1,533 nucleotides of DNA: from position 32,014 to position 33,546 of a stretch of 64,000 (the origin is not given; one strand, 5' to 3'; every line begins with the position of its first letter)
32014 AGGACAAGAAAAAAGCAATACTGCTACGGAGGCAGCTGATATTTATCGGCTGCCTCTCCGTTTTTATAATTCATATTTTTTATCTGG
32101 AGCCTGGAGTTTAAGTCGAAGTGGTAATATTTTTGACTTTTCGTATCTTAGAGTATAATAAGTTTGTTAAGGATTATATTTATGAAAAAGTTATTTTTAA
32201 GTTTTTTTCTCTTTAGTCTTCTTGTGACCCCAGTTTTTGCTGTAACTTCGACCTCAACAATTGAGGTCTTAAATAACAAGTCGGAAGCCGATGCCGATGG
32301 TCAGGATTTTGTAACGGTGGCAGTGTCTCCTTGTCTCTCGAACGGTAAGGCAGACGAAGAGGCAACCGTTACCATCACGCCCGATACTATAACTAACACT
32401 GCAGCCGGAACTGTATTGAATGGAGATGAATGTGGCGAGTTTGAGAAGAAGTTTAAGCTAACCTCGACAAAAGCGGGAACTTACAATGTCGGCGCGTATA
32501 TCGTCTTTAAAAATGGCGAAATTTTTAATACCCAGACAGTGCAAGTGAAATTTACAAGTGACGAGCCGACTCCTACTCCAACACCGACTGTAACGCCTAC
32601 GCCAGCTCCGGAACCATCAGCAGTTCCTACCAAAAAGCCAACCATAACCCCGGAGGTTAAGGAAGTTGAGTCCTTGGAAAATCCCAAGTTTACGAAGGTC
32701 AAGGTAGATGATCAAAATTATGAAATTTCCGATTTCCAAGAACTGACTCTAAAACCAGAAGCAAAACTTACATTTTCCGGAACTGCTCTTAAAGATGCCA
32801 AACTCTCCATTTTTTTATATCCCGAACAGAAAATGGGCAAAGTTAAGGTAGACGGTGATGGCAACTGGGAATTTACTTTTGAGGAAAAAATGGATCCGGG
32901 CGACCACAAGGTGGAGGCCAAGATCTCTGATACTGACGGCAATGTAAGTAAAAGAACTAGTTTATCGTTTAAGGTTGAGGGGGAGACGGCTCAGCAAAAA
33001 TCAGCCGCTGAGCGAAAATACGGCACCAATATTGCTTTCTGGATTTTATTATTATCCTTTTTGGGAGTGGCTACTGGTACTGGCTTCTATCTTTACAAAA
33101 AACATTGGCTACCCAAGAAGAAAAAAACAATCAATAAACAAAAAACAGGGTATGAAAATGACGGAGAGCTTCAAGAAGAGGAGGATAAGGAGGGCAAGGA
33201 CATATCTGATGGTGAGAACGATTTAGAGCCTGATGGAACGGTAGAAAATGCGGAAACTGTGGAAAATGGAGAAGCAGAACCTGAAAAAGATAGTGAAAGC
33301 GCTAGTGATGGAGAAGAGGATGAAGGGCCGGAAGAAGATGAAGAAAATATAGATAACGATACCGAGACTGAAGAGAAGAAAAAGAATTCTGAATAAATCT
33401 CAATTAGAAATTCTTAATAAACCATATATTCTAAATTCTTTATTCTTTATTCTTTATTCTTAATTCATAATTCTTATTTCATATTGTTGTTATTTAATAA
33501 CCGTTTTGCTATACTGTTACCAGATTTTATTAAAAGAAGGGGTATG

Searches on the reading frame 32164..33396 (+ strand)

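Call 58: search_protein_families(library=pfam, proteins=[window:32164-33396:+], max_evalue=0.01)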
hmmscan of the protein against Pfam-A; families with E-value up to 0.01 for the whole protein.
window:32164-33396:+ (410 aa): 3 families
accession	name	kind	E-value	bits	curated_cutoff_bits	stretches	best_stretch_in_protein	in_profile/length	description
PF19077.6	Big_13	-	2.5e-11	44.4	27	1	199-271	26-100/102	Bacterial Ig-like domain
PF17936.7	Big_6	-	4.7e-08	33.6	27.6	1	201-267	14-79/83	Bacterial Ig domain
PF02369.22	Big_1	-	4.2e-06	27.2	34.9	1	36-130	5-92/93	Bacterial Ig-like domain (group 1)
